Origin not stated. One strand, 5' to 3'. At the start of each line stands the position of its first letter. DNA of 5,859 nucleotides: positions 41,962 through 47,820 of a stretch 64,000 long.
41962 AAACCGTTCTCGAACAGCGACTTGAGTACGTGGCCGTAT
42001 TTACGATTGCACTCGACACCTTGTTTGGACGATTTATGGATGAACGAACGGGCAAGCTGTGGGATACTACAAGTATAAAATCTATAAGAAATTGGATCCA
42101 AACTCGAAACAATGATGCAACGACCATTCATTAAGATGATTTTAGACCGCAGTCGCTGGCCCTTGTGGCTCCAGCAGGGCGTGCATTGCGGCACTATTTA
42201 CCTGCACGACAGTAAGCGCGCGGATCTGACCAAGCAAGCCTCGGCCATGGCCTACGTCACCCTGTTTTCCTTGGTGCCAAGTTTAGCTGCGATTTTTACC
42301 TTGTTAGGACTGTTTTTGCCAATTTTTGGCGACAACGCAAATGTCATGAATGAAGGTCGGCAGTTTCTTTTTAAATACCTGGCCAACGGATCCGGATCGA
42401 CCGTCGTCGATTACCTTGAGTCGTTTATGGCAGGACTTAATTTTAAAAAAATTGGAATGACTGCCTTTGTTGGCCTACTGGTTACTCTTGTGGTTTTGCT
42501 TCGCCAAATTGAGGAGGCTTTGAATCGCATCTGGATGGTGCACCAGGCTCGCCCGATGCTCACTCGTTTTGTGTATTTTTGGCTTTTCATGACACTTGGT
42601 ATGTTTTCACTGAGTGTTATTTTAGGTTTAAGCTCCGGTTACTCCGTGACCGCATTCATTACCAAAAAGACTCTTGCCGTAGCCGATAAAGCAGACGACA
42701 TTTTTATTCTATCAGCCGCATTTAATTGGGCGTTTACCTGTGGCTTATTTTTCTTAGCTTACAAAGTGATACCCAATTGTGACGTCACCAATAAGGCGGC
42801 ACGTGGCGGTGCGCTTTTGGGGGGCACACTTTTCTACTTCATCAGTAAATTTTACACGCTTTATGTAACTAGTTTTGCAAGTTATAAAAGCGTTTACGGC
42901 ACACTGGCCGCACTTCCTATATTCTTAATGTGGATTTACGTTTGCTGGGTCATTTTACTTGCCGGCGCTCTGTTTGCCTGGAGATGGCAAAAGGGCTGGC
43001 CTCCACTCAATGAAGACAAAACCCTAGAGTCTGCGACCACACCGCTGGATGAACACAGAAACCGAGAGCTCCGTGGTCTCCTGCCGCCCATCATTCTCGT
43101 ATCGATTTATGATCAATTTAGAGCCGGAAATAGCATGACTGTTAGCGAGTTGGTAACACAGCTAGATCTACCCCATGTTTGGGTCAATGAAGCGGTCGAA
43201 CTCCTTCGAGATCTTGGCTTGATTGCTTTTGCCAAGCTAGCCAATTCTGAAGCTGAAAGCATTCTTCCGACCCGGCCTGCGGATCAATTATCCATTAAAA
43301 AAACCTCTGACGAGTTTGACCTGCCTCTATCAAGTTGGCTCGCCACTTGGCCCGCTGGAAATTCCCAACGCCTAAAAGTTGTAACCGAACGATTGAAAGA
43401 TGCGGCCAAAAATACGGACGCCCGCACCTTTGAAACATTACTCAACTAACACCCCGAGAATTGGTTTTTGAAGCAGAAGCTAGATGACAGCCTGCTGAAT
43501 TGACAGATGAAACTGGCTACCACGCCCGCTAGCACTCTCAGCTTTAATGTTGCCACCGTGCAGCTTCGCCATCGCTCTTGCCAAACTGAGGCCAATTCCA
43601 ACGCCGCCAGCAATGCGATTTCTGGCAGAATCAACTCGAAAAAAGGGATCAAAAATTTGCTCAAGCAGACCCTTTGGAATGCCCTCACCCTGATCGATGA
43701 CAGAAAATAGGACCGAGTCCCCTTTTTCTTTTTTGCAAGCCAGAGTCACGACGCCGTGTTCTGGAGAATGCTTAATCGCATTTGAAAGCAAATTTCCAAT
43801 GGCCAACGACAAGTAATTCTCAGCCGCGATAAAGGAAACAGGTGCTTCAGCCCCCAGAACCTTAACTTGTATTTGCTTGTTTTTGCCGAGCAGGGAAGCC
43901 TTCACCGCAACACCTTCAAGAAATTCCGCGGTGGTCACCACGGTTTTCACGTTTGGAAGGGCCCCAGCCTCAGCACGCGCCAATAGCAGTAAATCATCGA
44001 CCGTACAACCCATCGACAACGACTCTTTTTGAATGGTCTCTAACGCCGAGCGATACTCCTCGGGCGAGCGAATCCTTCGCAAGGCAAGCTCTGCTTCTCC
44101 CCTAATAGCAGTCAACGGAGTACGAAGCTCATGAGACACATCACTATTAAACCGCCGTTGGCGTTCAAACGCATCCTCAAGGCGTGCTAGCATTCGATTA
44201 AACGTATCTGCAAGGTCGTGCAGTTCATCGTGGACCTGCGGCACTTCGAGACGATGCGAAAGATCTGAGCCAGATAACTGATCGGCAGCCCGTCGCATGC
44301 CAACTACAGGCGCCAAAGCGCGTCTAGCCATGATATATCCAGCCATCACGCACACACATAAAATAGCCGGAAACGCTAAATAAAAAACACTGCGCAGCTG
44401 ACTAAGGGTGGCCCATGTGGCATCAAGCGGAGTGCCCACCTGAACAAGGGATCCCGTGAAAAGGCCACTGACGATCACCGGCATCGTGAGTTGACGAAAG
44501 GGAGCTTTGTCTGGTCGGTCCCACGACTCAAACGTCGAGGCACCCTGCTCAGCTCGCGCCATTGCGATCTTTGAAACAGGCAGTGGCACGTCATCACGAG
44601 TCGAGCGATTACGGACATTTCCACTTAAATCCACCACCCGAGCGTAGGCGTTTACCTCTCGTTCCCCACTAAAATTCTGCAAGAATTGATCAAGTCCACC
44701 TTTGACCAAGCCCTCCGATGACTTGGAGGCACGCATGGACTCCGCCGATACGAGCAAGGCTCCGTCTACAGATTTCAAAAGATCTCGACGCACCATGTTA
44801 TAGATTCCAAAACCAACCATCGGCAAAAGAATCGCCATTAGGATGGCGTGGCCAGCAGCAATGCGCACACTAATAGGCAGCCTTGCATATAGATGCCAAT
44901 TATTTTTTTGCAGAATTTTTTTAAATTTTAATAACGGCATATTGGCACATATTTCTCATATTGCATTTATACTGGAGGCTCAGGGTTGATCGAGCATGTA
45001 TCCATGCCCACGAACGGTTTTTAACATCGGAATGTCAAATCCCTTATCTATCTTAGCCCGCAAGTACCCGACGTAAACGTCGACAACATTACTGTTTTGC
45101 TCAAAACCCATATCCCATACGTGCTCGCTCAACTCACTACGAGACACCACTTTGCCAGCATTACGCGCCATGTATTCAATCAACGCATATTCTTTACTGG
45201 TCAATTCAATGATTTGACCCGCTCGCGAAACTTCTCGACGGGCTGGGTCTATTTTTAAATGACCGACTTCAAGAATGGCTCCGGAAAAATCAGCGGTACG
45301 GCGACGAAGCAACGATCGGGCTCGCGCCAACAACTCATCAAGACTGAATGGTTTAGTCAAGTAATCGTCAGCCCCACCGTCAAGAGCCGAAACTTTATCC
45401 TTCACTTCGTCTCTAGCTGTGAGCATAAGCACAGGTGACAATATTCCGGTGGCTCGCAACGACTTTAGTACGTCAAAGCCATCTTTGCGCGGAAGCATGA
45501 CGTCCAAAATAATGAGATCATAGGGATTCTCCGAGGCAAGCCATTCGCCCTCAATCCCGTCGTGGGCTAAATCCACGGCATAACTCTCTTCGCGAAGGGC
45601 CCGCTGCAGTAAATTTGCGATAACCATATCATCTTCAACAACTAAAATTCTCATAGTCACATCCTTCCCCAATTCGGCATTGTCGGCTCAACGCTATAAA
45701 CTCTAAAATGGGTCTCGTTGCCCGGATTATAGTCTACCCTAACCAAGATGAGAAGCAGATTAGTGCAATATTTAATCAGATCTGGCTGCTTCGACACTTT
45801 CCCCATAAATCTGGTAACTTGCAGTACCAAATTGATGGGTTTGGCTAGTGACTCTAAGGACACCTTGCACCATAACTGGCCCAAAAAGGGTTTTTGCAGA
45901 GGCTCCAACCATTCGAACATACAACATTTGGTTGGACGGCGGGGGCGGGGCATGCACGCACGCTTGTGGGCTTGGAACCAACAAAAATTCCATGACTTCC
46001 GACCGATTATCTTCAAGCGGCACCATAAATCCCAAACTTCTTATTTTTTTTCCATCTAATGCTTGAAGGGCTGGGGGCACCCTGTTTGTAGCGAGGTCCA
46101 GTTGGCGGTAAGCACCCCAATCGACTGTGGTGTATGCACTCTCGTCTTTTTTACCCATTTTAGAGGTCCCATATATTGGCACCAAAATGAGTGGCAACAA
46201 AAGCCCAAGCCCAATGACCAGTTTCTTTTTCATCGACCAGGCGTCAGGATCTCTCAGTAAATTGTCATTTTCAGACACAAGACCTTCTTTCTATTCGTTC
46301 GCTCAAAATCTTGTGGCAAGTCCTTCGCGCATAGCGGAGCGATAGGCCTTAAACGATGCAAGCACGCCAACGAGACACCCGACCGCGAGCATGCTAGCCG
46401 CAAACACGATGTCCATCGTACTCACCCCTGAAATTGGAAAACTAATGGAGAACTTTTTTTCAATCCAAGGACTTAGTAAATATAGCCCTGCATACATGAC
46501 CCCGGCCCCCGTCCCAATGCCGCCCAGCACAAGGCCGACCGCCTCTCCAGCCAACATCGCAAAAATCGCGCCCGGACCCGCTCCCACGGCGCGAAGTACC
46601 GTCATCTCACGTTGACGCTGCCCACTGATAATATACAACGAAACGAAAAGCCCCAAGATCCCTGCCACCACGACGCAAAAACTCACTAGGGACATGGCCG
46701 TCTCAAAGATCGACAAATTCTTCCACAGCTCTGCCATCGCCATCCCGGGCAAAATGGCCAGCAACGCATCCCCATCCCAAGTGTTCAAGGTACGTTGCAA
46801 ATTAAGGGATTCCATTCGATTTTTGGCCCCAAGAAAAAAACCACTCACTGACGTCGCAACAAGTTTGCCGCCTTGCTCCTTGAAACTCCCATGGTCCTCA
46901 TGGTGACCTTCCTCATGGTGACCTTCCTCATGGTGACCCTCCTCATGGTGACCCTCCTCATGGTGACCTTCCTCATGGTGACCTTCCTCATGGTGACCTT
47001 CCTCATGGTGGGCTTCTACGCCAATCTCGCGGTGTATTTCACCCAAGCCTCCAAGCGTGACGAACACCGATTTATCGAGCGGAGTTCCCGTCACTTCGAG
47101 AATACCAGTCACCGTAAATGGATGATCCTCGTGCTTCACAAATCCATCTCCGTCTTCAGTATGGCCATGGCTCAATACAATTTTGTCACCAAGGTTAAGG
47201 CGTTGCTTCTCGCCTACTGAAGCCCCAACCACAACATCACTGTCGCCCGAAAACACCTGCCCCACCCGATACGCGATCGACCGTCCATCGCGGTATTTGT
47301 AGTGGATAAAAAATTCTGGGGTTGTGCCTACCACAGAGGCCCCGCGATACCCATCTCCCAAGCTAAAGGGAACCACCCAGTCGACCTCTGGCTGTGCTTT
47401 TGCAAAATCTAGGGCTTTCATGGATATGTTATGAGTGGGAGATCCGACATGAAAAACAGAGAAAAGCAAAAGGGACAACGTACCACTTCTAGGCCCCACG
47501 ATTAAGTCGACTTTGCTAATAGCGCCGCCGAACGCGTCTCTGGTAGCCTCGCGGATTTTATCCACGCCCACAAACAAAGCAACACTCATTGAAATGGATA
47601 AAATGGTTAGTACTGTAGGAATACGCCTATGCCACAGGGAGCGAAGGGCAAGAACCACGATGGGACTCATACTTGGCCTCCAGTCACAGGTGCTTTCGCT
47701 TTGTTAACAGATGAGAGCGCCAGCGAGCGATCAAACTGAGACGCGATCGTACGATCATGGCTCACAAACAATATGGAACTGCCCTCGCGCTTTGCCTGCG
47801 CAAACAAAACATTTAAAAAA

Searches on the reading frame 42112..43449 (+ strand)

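Call 19: search_protein_families(library=pfam, proteins=[window:42112-43449:+], max_evalue=0.0001)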
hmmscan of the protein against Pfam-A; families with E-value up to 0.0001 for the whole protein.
window:42112-43449:+ (445 aa): 1 family
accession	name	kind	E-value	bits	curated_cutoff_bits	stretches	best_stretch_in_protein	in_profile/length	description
PF03631.20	Virul_fac_BrkB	-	1.5e-43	149.7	33.7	1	36-291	2-254/259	Virulence factor BrkB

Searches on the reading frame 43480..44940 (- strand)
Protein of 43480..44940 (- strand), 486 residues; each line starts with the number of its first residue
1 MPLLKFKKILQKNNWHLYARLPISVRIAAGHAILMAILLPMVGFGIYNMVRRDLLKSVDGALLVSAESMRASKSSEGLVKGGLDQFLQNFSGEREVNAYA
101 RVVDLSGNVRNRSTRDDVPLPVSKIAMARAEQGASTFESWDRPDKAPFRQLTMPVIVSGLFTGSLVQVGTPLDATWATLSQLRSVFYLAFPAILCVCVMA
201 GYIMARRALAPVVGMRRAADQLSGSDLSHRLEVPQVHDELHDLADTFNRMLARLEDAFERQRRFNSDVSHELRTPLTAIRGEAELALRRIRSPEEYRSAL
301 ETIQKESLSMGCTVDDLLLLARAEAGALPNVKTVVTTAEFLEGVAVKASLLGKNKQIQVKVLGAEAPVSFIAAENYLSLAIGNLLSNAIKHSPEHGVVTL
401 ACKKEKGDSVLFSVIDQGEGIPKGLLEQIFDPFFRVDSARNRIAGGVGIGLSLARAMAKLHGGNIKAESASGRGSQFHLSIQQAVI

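Call 19: search_protein_families(library=pfam, proteins=[window:43480-44940:-], max_evalue=0.0001)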
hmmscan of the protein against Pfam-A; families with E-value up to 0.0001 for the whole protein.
window:43480-44940:- (486 aa): 3 families
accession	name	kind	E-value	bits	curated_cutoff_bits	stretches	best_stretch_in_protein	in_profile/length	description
PF02518.31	HATPase_c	-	1.5e-25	90.2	26.4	1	375-482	4-108/111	Histidine kinase-, DNA gyrase B-, and HSP90-like ATPase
PF00512.31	HisKA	-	8.4e-19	67.8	26.9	1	261-326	2-66/66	His Kinase A (phospho-acceptor) domain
PF00672.30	HAMP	-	4e-12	46.7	25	1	204-256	2-53/53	HAMP domain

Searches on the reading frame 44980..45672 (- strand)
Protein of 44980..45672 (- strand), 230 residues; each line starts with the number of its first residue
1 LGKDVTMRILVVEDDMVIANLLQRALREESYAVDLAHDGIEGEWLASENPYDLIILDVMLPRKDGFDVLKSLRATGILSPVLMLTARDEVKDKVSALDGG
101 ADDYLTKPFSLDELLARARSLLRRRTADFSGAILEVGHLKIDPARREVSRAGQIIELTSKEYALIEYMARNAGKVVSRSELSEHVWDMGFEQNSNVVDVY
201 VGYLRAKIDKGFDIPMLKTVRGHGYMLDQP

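Call 71: search_protein_families(library=pfam, proteins=[window:44980-45672:-], max_evalue=0.00001)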
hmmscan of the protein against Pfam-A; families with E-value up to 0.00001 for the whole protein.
window:44980-45672:- (230 aa): 2 families
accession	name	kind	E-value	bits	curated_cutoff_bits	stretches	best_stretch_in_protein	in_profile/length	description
PF00072.30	Response_reg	-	5.3e-28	97.8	30.2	1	9-118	1-110/111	Response regulator receiver domain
PF00486.34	Trans_reg_C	-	7.5e-25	87.2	26.2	1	153-227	2-77/77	Transcriptional regulatory protein, C terminal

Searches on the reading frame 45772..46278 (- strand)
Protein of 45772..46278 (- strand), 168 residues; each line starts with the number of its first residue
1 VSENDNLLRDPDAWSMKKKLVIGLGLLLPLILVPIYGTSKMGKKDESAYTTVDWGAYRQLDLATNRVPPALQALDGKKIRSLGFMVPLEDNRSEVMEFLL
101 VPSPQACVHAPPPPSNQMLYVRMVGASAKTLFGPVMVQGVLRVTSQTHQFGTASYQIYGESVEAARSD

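Call 71: search_protein_families(library=pfam, proteins=[window:45772-46278:-], max_evalue=0.00001)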
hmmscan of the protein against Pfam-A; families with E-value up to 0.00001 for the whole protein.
window:45772-46278:- (168 aa): 1 family
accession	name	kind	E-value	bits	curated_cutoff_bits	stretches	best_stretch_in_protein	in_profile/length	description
PF11736.14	DUF3299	-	1.4e-28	100.1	22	1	69-163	42-138/139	Protein of unknown function (DUF3299)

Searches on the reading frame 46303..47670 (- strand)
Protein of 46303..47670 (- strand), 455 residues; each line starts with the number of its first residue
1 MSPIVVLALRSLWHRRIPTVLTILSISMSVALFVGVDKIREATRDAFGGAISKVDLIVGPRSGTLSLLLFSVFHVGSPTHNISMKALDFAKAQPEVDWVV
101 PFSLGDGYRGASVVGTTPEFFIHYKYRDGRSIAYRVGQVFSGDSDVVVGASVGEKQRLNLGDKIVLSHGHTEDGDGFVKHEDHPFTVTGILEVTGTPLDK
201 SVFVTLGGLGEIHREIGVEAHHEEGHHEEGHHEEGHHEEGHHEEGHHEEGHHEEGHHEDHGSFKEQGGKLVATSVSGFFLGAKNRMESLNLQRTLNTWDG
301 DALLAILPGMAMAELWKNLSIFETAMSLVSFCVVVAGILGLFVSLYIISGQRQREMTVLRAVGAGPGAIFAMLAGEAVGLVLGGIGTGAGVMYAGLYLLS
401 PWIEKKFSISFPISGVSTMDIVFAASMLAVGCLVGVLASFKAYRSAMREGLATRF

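Call 71: search_protein_families(library=pfam, proteins=[window:46303-47670:-], max_evalue=0.00001)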
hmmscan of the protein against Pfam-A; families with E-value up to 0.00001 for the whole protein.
window:46303-47670:- (455 aa): 2 families
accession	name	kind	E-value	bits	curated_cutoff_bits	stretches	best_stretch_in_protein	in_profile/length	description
PF12704.14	MacB_PCD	-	1e-13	52.5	27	1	19-210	1-177/207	MacB-like periplasmic core domain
PF02687.27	FtsX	-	4.5e-11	43.3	25.5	1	328-444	2-117/120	FtsX-like permease C-terminal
